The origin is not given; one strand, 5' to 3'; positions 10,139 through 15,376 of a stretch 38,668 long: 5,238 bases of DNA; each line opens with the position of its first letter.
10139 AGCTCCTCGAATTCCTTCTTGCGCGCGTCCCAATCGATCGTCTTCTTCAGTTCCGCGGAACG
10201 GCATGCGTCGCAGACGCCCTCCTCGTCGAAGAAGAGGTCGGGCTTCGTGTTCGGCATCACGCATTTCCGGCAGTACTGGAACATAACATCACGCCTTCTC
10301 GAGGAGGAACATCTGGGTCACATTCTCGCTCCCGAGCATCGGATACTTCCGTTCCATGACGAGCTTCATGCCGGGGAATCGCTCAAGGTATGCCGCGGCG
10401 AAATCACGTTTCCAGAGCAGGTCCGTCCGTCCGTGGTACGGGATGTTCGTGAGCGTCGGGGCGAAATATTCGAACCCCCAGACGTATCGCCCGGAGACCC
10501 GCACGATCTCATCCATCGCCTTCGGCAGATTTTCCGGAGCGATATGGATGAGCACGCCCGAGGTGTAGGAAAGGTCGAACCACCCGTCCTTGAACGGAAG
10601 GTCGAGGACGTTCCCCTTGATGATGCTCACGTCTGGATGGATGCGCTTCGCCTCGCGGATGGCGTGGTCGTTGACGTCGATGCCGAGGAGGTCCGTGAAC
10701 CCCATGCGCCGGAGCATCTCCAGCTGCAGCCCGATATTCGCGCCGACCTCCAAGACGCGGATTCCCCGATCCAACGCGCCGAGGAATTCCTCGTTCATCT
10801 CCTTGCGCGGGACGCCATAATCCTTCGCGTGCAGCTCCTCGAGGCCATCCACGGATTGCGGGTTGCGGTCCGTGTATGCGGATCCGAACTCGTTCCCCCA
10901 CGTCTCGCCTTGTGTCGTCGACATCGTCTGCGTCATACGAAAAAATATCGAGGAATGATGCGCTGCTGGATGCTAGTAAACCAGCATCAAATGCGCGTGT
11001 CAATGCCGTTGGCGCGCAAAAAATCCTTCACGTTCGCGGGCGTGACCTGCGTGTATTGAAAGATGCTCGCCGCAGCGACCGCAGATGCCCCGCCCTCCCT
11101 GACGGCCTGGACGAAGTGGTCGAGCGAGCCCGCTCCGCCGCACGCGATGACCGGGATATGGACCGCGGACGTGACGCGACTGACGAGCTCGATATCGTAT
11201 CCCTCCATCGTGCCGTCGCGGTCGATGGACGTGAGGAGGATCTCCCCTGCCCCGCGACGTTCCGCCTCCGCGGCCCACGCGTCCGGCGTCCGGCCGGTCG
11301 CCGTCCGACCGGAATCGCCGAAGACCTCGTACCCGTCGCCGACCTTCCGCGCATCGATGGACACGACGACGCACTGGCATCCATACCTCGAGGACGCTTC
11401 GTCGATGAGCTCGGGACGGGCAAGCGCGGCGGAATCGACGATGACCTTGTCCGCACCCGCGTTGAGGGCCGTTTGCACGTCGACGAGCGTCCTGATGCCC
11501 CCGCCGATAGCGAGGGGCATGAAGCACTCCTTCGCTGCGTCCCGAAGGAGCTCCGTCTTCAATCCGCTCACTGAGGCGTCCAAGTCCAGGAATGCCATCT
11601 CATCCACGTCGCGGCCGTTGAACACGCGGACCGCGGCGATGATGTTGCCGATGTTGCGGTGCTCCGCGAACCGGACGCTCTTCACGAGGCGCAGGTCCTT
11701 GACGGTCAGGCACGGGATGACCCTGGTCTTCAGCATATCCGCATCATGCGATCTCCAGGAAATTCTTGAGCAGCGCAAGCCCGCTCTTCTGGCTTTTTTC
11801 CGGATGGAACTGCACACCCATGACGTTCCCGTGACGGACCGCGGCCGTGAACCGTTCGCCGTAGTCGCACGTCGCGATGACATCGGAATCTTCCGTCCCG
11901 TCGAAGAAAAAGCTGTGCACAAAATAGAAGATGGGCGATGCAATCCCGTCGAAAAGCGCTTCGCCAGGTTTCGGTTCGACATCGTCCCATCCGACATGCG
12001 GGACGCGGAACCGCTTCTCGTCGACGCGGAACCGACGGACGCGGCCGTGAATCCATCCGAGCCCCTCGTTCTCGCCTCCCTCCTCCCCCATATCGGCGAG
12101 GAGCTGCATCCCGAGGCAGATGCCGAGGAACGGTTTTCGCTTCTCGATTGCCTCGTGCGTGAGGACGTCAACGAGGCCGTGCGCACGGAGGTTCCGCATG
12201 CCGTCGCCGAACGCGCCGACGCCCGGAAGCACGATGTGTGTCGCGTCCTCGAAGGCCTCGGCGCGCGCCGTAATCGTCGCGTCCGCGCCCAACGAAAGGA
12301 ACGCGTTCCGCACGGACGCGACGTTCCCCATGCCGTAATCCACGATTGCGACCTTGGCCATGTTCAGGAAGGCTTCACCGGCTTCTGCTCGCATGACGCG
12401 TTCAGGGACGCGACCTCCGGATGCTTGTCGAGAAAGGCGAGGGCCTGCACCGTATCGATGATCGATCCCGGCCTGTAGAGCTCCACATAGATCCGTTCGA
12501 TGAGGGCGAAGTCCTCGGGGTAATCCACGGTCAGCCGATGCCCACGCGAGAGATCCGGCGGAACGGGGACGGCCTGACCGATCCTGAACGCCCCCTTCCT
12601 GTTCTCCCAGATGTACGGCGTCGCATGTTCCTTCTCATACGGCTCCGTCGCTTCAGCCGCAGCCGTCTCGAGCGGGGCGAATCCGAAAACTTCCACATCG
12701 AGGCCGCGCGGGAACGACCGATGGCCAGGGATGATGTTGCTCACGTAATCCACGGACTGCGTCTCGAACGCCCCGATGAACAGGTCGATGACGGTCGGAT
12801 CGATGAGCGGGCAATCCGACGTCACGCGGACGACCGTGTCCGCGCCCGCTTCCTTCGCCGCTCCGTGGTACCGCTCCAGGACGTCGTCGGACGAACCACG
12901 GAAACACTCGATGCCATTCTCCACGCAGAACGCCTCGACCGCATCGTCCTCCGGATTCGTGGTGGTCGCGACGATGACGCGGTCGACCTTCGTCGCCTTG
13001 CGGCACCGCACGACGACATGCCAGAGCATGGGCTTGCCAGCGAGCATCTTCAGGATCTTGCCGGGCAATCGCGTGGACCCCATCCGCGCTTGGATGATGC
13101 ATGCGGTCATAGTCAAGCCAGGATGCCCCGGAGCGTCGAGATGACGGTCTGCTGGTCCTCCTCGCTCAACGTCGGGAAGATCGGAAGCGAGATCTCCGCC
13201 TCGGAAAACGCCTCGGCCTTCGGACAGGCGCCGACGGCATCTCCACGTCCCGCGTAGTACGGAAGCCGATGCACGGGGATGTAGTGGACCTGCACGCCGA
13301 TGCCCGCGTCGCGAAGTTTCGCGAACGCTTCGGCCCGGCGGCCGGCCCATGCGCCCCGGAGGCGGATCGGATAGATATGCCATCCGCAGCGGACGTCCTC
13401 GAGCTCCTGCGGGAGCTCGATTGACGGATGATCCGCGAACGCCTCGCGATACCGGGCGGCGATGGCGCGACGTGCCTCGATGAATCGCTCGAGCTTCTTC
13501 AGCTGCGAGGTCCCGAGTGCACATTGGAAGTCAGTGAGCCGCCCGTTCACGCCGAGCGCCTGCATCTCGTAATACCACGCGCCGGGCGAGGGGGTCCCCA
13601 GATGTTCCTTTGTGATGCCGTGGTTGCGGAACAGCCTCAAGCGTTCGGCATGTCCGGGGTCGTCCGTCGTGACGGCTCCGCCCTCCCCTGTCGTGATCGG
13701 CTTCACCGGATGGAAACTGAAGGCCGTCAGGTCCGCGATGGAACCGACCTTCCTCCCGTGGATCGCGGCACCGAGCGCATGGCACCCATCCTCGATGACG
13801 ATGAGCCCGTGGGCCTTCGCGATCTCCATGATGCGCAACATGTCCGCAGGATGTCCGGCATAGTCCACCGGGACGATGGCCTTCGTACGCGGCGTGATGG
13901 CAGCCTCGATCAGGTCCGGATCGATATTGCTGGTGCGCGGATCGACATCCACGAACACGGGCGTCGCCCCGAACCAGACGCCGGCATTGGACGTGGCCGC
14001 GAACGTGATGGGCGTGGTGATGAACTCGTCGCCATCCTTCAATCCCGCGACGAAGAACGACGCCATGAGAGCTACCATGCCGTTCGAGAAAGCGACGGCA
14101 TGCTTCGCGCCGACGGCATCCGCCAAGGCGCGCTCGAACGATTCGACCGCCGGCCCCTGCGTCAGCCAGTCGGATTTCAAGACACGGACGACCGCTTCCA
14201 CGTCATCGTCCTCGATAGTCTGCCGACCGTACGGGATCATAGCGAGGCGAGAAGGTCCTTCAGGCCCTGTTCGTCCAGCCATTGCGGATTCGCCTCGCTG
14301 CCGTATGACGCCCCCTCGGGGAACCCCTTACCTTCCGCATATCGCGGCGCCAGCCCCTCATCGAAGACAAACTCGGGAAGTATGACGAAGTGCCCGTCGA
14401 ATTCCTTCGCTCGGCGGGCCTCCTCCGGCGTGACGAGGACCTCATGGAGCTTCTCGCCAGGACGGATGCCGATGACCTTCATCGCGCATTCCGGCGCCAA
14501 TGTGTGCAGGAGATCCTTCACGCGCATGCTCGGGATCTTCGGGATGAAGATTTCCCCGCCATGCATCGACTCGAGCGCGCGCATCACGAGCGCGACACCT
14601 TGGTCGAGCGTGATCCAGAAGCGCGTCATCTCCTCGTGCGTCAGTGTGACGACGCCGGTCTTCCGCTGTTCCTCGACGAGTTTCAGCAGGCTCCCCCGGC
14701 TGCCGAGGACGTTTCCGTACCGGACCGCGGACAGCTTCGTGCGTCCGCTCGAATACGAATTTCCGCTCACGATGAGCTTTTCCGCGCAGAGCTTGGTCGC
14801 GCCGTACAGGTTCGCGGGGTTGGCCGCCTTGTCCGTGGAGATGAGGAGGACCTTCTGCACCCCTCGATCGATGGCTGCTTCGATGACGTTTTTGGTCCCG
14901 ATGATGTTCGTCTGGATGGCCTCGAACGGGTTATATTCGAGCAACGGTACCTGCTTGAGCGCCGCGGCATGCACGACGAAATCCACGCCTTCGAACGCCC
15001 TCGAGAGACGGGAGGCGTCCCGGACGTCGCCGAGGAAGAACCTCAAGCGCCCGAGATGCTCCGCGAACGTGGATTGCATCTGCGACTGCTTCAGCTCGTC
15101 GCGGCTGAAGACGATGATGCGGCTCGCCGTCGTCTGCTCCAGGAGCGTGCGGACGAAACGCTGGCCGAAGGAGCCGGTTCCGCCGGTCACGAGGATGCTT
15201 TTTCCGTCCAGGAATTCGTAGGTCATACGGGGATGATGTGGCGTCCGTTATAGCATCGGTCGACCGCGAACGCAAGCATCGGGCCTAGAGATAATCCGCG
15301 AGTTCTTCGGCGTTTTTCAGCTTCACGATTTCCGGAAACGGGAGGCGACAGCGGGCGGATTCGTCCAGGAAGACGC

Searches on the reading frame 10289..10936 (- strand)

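Call 9: search_protein_families(library=pfam, proteins=[window:10289-10936:-], max_evalue=0.001)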
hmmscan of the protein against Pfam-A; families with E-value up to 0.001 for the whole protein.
window:10289-10936:- (215 aa): 5 families
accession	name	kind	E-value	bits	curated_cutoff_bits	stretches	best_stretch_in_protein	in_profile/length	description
PF08241.18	Methyltransf_11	-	6.1e-13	49.7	21.2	1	62-147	1-86/95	Methyltransferase domain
PF13649.12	Methyltransf_25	-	8.1e-13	49.3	27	1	61-147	1-92/97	Methyltransferase domain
PF13489.12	Methyltransf_23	-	9.3e-06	25.9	27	1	50-144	15-104/164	Methyltransferase domain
PF13847.12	Methyltransf_31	-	3.3e-05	24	27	1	56-147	2-100/145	Methyltransferase domain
PF08242.18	Methyltransf_12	-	6.2e-05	24.1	30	1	62-146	1-90/98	Methyltransferase domain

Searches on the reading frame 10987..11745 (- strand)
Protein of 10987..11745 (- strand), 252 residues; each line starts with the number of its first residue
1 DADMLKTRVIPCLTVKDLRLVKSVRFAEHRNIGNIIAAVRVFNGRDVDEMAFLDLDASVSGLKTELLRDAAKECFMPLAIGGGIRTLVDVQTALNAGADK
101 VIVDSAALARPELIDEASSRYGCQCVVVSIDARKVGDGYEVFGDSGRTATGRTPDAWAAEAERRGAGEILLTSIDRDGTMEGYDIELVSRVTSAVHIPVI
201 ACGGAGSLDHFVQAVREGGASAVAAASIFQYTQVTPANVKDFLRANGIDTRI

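Call 47: search_protein_families(library=ncbifam, proteins=[window:10987-11745:-], max_evalue=0.00001)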
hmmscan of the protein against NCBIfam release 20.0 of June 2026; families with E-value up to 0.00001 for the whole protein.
window:10987-11745:- (252 aa): 13 families
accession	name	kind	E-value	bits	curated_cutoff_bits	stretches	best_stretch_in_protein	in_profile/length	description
TIGR03572.1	WbuZ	equivalog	1.5e-85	286.3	299.7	1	4-231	1-232/232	glycosyl amidation-associated protein WbuZ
TIGR00735.1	hisF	equivalog_domain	4.8e-77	258.7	294.55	1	4-251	1-254/254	imidazole glycerol phosphate synthase subunit HisF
NF038364.1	AglZ_HisF2_fam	equivalog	5.4e-77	258.5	310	1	5-234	1-233/248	AglZ/HisF2 family acetamidino modification protein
NF010112.0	PRK13585.1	equivalog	4e-36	124.8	243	1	8-229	4-224/241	1-(5-phosphoribosyl)-5-[(5-phosphoribosylamino)methylideneamino]imidazole-4-carboxamide isomerase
TIGR00007.1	TIGR00007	equivalog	4.2e-29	101.8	228.95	1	9-223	1-216/231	1-(5-phosphoribosyl)-5-[(5-phosphoribosylamino)methylideneamino]imidazole-4-carboxamide isomerase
TIGR01919.1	hisA-trpF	equivalog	1.3e-20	73.9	306.45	1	13-217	9-213/243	bifunctional 1-(5-phosphoribosyl)-5-((5-phosphoribosylamino)methylideneamino)imidazole-4-carboxamide isomerase/phosphoribosylanthranilate is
NF010114.0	PRK13587.1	equivalog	1.8e-12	47.5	305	1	67-210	68-206/234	1-(5-phosphoribosyl)-5-((5-phosphoribosylamino)methylideneamino)imidazole-4-carboxamide isomerase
NF010113.0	PRK13586.1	equivalog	1.6e-10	41.1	238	1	8-214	3-207/232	1-(5-phosphoribosyl)-5-((5-phosphoribosylamino)methylideneamino)imidazole-4-carboxamide isomerase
TIGR02129.1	hisA_euk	equivalog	3.4e-10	40.1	229.3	1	68-211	70-218/255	phosphoribosylformimino-5-aminoimidazole carboxamide ribotide isomerase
NF003156.0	PRK04128.1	equivalog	7.2e-10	39.2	285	1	10-229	5-215/231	1-(5-phosphoribosyl)-5-((5-phosphoribosylamino)methylideneamino)imidazole-4-carboxamide isomerase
NF010712.0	PRK14114.1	equivalog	1.1e-06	28.4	327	1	78-213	76-205/241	1-(5-phosphoribosyl)-5-((5-phosphoribosylamino)methylideneamino)imidazole-4-carboxamide isomerase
TIGR00734.1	hisAF_rel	hypoth_equivalog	1.6e-06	28.1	179.85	0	30-106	137-215/221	HisA/HisF family protein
NF003198.0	PRK04169.1-2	subfamily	7e-06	25.3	247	0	65-107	187-229/249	geranylgeranylglyceryl/heptaprenylglyceryl phosphate synthase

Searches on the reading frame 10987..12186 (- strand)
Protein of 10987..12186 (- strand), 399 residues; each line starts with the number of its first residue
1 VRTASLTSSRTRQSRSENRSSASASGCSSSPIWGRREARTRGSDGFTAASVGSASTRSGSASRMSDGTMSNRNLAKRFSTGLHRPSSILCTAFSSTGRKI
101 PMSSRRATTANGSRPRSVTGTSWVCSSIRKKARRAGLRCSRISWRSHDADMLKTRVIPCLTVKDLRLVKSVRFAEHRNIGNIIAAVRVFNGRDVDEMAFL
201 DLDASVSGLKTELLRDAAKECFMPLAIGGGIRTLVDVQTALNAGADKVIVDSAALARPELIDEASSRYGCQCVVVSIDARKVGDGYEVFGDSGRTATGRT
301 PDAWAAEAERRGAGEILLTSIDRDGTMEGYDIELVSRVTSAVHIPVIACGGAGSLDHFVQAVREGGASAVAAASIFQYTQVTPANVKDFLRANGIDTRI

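Call 9: search_protein_families(library=pfam, proteins=[window:10987-12186:-], max_evalue=0.001)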
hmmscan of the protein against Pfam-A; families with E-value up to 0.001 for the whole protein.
window:10987-12186:- (399 aa): 5 families
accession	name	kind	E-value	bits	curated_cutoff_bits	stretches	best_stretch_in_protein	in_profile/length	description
PF00977.27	His_biosynth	-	2.2e-61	207.7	23.6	1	155-379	1-225/228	Histidine biosynthesis protein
PF03060.21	NMO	-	2.8e-07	30.7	28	1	331-385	181-234/331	Nitronate monooxygenase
PF02581.23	TMP-TENI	-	0.00018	21.4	27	0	306-374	114-178/180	Thiamine monophosphate synthase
PF01207.24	Dus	-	0.0004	20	20.4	0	223-263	185-226/311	Dihydrouridine synthase (Dus)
PF00478.31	IMPDH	-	0.0004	19.9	25.6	0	217-253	202-238/345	IMP dehydrogenase / GMP reductase domain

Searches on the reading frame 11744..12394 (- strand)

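Call 9: search_protein_families(library=pfam, proteins=[window:11744-12394:-], max_evalue=0.001)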
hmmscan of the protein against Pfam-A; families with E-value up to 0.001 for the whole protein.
window:11744-12394:- (216 aa): 3 families
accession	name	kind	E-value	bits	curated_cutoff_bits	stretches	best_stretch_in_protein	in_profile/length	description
PF00117.34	GATase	-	1.4e-21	77.5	22.8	1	17-213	2-187/190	Glutamine amidotransferase class-I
PF07722.19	Peptidase_C26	-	2.1e-06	28.1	20.5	1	78-199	97-219/219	Peptidase C26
PF01174.25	SNO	-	9.9e-05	22.7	27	0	30-121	13-102/188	SNO glutamine amidotransferase family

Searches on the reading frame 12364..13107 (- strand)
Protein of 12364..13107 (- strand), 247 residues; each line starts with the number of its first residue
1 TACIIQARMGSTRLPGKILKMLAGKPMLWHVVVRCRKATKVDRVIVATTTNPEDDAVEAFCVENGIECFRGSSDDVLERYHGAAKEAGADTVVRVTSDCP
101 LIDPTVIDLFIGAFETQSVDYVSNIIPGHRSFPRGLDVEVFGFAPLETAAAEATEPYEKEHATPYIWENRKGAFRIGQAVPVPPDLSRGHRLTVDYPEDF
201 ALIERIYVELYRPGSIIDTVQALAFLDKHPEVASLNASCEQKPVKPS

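Call 47: search_protein_families(library=ncbifam, proteins=[window:12364-13107:-], max_evalue=0.00001)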
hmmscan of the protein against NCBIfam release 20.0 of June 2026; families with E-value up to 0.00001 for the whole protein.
window:12364-13107:- (247 aa): 7 families
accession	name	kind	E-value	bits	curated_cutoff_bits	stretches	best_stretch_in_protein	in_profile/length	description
NF009905.0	PRK13368.1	subfamily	3.7e-22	78.8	255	1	2-126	4-126/243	3-deoxy-manno-octulosonate cytidylyltransferase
NF003952.0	PRK05450.1-5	subfamily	1.4e-20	73.6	193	1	3-119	5-121/250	3-deoxy-manno-octulosonate cytidylyltransferase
NF003948.0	PRK05450.1-1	equivalog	9.9e-17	61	281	1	2-124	7-130/248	3-deoxy-manno-octulosonate cytidylyltransferase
NF003950.0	PRK05450.1-3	subfamily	4.5e-16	58.9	234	1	2-118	4-121/248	3-deoxy-manno-octulosonate cytidylyltransferase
TIGR00466.1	kdsB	equivalog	3.3e-13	49.6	155.2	1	3-126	5-128/241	3-deoxy-manno-octulosonate cytidylyltransferase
TIGR00454.1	TIGR00454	hypoth_equivalog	1.2e-08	35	174.7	1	16-160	18-158/183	TIGR00454 family protein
TIGR03584.1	PseF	equivalog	3.2e-06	27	205.7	1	3-49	2-48/222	pseudaminic acid cytidylyltransferase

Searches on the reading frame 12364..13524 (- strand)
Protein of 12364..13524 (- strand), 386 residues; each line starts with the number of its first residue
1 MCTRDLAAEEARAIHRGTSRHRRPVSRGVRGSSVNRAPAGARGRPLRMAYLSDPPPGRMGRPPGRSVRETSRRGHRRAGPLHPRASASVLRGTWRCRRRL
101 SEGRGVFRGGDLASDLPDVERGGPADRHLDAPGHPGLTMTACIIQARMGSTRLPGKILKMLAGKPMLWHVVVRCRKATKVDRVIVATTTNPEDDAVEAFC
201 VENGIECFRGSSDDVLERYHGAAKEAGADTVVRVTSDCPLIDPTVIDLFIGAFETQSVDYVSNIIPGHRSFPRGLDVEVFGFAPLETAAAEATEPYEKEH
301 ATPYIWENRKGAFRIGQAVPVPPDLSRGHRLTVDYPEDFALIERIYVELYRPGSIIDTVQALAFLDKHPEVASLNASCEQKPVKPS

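Call 9: search_protein_families(library=pfam, proteins=[window:12364-13524:-], max_evalue=0.001)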
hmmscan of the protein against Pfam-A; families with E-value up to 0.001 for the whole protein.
window:12364-13524:- (386 aa): 2 families
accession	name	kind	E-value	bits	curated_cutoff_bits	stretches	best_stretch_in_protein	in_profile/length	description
PF02348.25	CTP_transf_3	-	2.5e-31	109.6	22.6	1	141-311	1-168/217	Cytidylyltransferase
PF12804.13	NTP_transf_3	-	1.8e-09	38.4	27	1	147-270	11-128/160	MobA-like NTP transferase domain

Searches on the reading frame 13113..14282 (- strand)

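Call 9: search_protein_families(library=pfam, proteins=[window:13113-14282:-], max_evalue=0.001)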
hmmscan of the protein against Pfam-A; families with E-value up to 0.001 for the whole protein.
window:13113-14282:- (389 aa): 4 families
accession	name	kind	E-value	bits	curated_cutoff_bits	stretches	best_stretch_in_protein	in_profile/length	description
PF01041.23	DegT_DnrJ_EryC1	-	3.8e-124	415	19.8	1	22-384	2-359/360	DegT/DnrJ/EryC1/StrS aminotransferase family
PF01053.26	Cys_Met_Meta_PP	-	5.5e-09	35.5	27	1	42-178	50-186/381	Cys/Met metabolism PLP-dependent enzyme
PF00155.27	Aminotran_1_2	-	4.6e-06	26.5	19.7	1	47-171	45-191/361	Aminotransferase class I and II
PF01212.27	Beta_elim_lyase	-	0.00064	19.6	27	0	43-181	31-188/288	Beta-eliminating lyase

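Call 47: search_protein_families(library=ncbifam, proteins=[window:13113-14282:-], max_evalue=0.00001)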
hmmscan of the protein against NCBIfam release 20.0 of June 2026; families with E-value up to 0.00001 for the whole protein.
window:13113-14282:- (389 aa): 12 families
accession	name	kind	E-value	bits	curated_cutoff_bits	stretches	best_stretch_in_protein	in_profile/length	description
TIGR03588.1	PseC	equivalog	7.7e-142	472.7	423.5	1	15-387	1-379/380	UDP-4-amino-4,6-dideoxy-N-acetyl-beta-L-altrosamine transaminase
NF008658.2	PRK11658.1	equivalog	8.1e-81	271.6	631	1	15-388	4-377/379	UDP-4-amino-4-deoxy-L-arabinose aminotransferase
NF008687.0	PRK11706.1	equivalog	1.8e-68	231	375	1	15-386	1-372/375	dTDP-4-amino-4,6-dideoxygalactose transaminase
TIGR04181.1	NHT_00031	hypoth_equivalog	5.3e-68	229.5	420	1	23-367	8-357/359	LegC family aminotransferase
TIGR04427.1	PLP_DesI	equivalog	5.3e-61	206.9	650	1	29-385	36-380/390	dTDP-4-dehydro-6-deoxyglucose aminotransferase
NF011936.0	PRK15407.1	equivalog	1.2e-59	202.1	423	2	15-222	36-251/440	lipopolysaccharide biosynthesis protein RfbH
TIGR02379.1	ECA_wecE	subfamily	1.2e-56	192.1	434.85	1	15-386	1-373/376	dTDP-4-amino-4,6-dideoxy-D-glucose transaminase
TIGR01325.1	O_suc_HS_sulf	equivalog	3.9e-09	35.6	510.05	1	42-224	52-233/380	O-succinylhomoserine sulfhydrylase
NF006003.0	PRK08133.1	equivalog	2.9e-08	32.8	522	1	43-180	65-202/396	O-succinylhomoserine sulfhydrylase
NF004125.0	PRK05613.1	equivalog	3.9e-08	32.2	765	1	43-186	68-210/437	O-acetylhomoserine/O-acetylserine sulfhydrylase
TIGR01328.1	met_gam_lyase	equivalog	1.1e-07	31.1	549.7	1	43-171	58-186/391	methionine gamma-lyase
NF004770.0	PRK06108.1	subfamily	5.2e-06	25.5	422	1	51-170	88-214/396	pyridoxal phosphate-dependent aminotransferase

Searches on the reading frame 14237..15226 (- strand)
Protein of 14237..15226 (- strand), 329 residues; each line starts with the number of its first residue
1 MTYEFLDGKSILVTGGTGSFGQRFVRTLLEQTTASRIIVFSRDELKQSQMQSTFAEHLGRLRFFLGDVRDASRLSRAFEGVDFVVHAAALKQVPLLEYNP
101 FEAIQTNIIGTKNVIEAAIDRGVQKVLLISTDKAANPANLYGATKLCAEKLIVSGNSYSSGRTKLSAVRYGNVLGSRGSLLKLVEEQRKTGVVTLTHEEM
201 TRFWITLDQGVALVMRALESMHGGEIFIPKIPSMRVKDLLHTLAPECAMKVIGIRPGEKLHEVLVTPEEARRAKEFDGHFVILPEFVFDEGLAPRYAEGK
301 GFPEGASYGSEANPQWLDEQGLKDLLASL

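Call 9: search_protein_families(library=pfam, proteins=[window:14237-15226:-], max_evalue=0.001)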
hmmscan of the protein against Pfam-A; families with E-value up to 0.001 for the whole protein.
window:14237-15226:- (329 aa): 11 families
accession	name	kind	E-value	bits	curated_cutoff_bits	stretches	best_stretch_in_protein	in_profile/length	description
PF02719.21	Polysacc_synt_2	-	6.1e-97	324.8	20.2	1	11-282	1-291/293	Polysaccharide biosynthesis protein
PF01370.27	Epimerase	-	3.3e-23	82.8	20.9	1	11-220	1-227/240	NAD dependent epimerase/dehydratase family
PF01073.25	3Beta_HSD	-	1.6e-19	70.5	22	1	12-137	1-122/280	3-beta hydroxysteroid dehydrogenase/isomerase family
PF16363.11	GDP_Man_Dehyd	-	2.6e-15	57.2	27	1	12-133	1-131/332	GDP-mannose 4,6 dehydratase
PF13460.12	NAD_binding_10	-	1.2e-12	48.5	27.2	1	15-136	1-103/184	NAD(P)H-binding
PF07993.18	NAD_binding_4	-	1.1e-11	44.9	20.1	1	13-136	1-141/258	Male sterility protein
PF04321.23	RmlD_sub_bind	-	8.4e-11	41.9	27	1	10-178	2-156/287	RmlD substrate binding domain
PF08659.16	KR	-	4.9e-08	33.5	22.6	1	11-104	3-105/180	KR domain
PF05368.20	NmrA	-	1.1e-07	32.2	27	1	9-128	3-104/298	NmrA-like family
PF00106.31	adh_short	-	1.3e-05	25.2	26.6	1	9-130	1-135/195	short chain dehydrogenase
PF03435.24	Sacchrp_dh_NADP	-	0.00031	21.5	25.1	1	11-88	1-76/129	Saccharopine dehydrogenase NADP binding domain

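Call 47: search_protein_families(library=ncbifam, proteins=[window:14237-15226:-], max_evalue=0.00001)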
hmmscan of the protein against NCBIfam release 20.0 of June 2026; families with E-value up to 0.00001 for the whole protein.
window:14237-15226:- (329 aa): 25 families
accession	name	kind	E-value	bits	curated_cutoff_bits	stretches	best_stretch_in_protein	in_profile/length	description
TIGR03589.1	PseB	equivalog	7.3e-134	445.8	407.75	1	6-325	2-323/324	UDP-N-acetylglucosamine 4,6-dehydratase (inverting)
TIGR04130.1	FnlA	equivalog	9.6e-69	231.8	730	1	7-327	3-326/337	UDP-N-acetylglucosamine 4,6-dehydratase/5-epimerase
TIGR04180.1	EDH_00030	hypoth_equivalog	1e-19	70.7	475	1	11-134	1-124/297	NAD-dependent 4,6-dehydratase LegB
TIGR01179.1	galE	equivalog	5.6e-17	61.6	262.3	1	11-179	2-182/332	UDP-glucose 4-epimerase GalE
TIGR03466.1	HpnA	hypoth_equivalog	2.5e-15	56.2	367.65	1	10-132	2-114/327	hopanoid-associated sugar epimerase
TIGR01181.1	dTDP_gluc_dehyt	equivalog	3.7e-15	55.8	365.1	1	11-133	2-127/321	dTDP-glucose 4,6-dehydratase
TIGR02622.1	CDP_4_6_dhtase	equivalog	2e-12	47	278.45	1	6-134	2-132/352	CDP-glucose 4,6-dehydratase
NF042422.1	oxyalk_red_OleD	equivalog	3.5e-12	46.3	580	1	11-133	3-112/329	2-alkyl-3-oxoalkanoate reductase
NF041293.1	G6PDh_Azf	equivalog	2.4e-11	43.5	400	1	9-135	3-119/252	NAD-dependent glucose-6-phosphate dehydrogenase Azf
NF052578.1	StrlDmthSdmBMthl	equivalog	3.8e-10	40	600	1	11-143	3-124/328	sterol demethylase protein SdmB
TIGR01214.1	rmlD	equivalog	1.5e-09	37.4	224.05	1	11-154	2-137/285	dTDP-4-dehydrorhamnose reductase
TIGR02197.1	heptose_epim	equivalog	5.6e-09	35.6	274.6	1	11-177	1-174/316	ADP-glyceromanno-heptose 6-epimerase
NF042423.1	oxyalk_red_Shew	equivalog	1.1e-08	34.5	580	1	9-132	9-119/331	2-alkyl-3-oxoalkanoate reductase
NF005539.0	PRK07201.1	equivalog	1.3e-08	34.1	549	1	11-120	3-114/657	SDR family oxidoreductase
TIGR01746.1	Thioester-redct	subfamily_domain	1.6e-08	34.2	213.35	1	11-141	2-146/371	thioester reductase domain-containing protein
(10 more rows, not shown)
